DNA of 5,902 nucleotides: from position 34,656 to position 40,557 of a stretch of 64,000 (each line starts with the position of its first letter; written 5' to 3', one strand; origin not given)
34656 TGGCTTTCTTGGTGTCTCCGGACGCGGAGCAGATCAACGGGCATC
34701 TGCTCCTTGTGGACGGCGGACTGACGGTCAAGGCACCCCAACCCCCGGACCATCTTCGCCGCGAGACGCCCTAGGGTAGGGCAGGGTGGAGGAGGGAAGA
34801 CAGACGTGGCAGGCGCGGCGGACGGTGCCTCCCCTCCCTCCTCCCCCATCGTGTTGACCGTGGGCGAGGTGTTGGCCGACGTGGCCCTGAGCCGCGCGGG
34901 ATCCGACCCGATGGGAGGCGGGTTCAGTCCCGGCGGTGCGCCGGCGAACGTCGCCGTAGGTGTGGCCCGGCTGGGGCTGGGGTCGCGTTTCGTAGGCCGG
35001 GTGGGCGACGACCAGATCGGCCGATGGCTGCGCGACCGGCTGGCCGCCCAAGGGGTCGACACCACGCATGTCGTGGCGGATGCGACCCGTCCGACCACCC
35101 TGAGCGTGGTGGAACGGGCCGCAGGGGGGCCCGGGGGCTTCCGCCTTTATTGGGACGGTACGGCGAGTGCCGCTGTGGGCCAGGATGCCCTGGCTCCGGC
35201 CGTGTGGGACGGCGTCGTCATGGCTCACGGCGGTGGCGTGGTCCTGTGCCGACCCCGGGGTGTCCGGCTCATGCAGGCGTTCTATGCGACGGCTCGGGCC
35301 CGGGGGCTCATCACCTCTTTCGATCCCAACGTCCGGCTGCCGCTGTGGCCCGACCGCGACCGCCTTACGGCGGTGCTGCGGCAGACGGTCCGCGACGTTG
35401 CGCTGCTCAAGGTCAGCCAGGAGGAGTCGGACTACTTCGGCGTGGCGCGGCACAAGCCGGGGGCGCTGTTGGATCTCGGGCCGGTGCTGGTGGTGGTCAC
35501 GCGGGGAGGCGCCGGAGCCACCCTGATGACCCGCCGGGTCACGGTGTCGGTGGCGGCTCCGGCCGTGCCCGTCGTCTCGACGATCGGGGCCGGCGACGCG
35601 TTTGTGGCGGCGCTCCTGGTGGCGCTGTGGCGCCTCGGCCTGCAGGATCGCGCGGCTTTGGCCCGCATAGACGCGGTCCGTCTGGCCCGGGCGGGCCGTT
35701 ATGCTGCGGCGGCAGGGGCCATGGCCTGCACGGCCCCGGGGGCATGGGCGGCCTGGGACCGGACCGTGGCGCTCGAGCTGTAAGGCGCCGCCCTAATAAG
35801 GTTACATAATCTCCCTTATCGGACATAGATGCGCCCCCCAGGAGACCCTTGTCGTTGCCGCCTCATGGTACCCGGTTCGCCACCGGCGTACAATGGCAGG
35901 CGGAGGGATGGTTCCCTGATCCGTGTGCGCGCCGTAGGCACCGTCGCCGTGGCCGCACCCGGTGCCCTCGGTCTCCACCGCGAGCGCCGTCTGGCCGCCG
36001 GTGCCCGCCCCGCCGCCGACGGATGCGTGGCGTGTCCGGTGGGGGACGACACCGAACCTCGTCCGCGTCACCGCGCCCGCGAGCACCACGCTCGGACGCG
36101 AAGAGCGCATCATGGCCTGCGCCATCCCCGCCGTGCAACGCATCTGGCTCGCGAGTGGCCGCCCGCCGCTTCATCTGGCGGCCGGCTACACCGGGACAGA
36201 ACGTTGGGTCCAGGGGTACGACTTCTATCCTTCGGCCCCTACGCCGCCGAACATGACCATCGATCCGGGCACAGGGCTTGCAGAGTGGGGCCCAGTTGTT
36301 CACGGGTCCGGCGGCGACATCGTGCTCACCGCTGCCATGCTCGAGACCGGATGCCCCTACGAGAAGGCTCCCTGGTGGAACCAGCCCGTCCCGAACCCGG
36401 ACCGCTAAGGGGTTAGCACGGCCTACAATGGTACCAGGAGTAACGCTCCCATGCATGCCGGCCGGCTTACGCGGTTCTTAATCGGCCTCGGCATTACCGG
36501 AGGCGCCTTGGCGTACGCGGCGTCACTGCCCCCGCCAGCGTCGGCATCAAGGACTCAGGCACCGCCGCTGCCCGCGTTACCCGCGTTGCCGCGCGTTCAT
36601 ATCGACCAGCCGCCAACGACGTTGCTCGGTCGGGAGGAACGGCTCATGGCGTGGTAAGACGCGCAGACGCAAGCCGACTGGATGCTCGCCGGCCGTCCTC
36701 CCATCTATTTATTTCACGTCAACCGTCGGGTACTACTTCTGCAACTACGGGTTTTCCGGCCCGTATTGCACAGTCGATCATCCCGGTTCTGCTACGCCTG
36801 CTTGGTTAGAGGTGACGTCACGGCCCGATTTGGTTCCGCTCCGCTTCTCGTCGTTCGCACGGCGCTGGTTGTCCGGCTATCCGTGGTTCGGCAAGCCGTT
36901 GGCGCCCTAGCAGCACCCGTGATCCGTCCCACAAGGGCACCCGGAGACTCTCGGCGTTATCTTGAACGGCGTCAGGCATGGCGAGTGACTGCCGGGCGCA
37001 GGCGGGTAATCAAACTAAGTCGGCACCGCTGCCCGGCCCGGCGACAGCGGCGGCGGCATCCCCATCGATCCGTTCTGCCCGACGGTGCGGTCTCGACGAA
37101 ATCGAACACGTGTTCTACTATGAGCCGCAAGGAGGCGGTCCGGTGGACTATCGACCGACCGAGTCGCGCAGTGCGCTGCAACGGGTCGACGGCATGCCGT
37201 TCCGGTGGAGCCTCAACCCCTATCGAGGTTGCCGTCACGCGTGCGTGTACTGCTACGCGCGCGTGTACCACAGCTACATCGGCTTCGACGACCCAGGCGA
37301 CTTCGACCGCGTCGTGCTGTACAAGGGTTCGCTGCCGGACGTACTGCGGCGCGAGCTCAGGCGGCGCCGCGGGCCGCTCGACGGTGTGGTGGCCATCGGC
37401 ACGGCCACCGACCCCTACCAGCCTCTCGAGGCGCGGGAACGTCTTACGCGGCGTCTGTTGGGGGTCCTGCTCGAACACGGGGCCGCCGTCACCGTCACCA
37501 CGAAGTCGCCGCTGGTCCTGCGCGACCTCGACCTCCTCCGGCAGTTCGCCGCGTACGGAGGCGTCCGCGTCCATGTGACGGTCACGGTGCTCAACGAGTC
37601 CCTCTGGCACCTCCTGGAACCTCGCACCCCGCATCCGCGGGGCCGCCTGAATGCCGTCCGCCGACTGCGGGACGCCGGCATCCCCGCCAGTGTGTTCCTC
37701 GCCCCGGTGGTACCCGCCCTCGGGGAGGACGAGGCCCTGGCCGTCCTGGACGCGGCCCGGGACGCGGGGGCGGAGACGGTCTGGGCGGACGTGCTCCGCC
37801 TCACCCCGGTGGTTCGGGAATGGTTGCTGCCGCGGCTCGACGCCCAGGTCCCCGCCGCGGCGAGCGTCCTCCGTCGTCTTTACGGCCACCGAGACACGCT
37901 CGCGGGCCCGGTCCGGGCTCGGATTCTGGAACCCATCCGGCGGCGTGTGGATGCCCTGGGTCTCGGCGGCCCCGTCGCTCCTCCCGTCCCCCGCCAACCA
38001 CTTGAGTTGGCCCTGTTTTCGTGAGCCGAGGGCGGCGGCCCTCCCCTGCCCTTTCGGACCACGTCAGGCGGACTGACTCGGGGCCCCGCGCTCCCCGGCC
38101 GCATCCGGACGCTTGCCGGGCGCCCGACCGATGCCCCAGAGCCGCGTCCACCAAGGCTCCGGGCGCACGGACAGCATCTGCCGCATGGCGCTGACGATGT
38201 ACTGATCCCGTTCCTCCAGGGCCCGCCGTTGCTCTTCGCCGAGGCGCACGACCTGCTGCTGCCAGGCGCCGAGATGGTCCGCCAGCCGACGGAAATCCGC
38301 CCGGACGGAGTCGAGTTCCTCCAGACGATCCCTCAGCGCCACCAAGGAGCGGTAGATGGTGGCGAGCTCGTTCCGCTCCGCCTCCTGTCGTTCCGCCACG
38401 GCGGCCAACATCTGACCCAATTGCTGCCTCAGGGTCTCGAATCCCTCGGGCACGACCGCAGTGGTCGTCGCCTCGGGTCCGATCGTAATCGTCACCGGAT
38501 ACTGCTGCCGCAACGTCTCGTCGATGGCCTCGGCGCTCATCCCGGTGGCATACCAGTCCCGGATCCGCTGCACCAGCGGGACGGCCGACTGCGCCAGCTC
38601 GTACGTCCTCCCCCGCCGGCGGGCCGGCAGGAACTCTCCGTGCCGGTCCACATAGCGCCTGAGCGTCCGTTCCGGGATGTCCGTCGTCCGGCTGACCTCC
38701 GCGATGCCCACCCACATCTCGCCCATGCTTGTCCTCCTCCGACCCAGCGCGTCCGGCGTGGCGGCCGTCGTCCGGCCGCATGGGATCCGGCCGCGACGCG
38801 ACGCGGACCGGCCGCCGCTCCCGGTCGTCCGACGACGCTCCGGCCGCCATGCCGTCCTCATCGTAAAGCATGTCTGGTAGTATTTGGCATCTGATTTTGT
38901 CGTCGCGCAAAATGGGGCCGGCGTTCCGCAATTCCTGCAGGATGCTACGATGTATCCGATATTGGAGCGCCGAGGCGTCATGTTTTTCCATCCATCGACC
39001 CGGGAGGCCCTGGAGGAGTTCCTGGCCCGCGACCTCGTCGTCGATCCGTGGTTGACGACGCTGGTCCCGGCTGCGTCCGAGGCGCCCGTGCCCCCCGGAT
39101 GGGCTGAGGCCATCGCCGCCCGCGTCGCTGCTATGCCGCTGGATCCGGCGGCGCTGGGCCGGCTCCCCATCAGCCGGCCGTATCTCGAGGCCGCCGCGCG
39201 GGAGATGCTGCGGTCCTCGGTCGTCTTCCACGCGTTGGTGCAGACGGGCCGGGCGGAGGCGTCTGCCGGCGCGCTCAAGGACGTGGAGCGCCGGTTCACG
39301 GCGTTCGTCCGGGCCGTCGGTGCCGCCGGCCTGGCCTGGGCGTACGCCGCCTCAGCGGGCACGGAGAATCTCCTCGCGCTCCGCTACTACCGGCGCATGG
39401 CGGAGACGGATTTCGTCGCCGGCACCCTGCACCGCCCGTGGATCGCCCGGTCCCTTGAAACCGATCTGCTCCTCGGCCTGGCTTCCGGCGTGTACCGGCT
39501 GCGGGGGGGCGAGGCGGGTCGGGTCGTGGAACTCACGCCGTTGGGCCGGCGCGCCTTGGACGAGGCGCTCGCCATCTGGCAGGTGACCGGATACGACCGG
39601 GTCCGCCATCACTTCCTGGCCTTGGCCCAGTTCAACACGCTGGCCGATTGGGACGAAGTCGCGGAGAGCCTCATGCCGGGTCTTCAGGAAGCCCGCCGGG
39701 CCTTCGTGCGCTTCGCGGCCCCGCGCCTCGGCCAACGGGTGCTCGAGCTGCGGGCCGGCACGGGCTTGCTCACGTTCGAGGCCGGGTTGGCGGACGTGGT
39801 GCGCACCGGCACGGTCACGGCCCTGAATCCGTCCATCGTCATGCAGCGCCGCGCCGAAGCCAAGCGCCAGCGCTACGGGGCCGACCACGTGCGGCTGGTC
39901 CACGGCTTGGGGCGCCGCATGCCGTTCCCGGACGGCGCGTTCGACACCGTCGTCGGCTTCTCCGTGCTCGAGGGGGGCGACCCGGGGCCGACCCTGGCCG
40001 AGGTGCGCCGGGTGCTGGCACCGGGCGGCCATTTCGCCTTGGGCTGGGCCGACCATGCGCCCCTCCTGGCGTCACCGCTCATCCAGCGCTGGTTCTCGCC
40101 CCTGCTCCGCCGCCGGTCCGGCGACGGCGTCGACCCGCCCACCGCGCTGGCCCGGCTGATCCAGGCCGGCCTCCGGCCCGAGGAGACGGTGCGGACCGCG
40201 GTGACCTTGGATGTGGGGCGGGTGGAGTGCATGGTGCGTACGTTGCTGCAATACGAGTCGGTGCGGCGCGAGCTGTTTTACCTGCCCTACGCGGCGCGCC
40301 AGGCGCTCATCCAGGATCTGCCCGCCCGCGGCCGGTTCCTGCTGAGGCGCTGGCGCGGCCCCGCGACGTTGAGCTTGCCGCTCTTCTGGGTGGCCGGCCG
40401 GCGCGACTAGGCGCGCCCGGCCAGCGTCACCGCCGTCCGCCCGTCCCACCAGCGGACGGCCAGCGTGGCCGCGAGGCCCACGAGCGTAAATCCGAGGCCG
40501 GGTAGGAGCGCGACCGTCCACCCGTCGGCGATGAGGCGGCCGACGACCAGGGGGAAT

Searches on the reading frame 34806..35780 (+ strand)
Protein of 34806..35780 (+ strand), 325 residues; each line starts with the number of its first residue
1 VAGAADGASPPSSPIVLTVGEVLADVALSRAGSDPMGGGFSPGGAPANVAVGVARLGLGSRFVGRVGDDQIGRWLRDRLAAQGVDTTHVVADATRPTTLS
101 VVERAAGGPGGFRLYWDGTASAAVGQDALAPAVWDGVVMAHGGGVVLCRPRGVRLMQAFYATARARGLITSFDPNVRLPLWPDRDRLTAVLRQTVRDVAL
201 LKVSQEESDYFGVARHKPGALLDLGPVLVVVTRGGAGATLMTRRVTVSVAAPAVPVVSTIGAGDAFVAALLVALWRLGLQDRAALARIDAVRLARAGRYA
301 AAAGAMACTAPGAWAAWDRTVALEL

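Call 68: search_protein_families(library=pfam, proteins=[window:34806-35780:+], max_evalue=0.00001)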
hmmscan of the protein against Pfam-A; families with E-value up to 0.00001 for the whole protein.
window:34806-35780:+ (325 aa): 1 family
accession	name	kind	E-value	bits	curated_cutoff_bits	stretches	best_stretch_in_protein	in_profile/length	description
PF00294.29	PfkB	-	1.1e-41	143.6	25.8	1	18-314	6-296/302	pfkB family carbohydrate kinase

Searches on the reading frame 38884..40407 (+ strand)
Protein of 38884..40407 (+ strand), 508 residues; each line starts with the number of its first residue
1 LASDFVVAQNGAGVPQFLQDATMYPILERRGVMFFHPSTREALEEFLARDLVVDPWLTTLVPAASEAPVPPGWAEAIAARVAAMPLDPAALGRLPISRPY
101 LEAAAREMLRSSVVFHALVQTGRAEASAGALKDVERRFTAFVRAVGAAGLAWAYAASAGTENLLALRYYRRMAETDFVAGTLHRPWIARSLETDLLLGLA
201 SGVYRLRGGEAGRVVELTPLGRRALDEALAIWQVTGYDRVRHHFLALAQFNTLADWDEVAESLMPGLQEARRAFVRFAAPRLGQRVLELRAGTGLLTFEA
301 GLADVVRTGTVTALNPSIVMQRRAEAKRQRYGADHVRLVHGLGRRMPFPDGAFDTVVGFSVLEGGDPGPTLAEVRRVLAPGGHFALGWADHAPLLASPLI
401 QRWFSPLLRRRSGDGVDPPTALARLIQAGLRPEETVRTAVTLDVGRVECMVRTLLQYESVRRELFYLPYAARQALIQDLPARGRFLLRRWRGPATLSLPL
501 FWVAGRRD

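Call 67: search_protein_families(library=pfam, proteins=[window:38884-40407:+], max_evalue=0.00001)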
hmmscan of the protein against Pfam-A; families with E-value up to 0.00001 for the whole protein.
window:38884-40407:+ (508 aa): 5 families
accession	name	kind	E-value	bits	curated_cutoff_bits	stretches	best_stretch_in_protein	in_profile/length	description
PF08241.18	Methyltransf_11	-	1.2e-12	48.7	21.2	1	291-385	5-94/95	Methyltransferase domain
PF01209.24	Ubie_methyltran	-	2.2e-12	47.3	20.1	1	272-385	37-150/233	ubiE/COQ5 methyltransferase family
PF13649.12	Methyltransf_25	-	1.2e-11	45.6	27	1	286-382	1-97/97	Methyltransferase domain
PF08242.18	Methyltransf_12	-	4.9e-08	34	30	1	287-384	1-98/98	Methyltransferase domain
PF13847.12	Methyltransf_31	-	1.1e-06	28.8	27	1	283-390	4-113/145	Methyltransferase domain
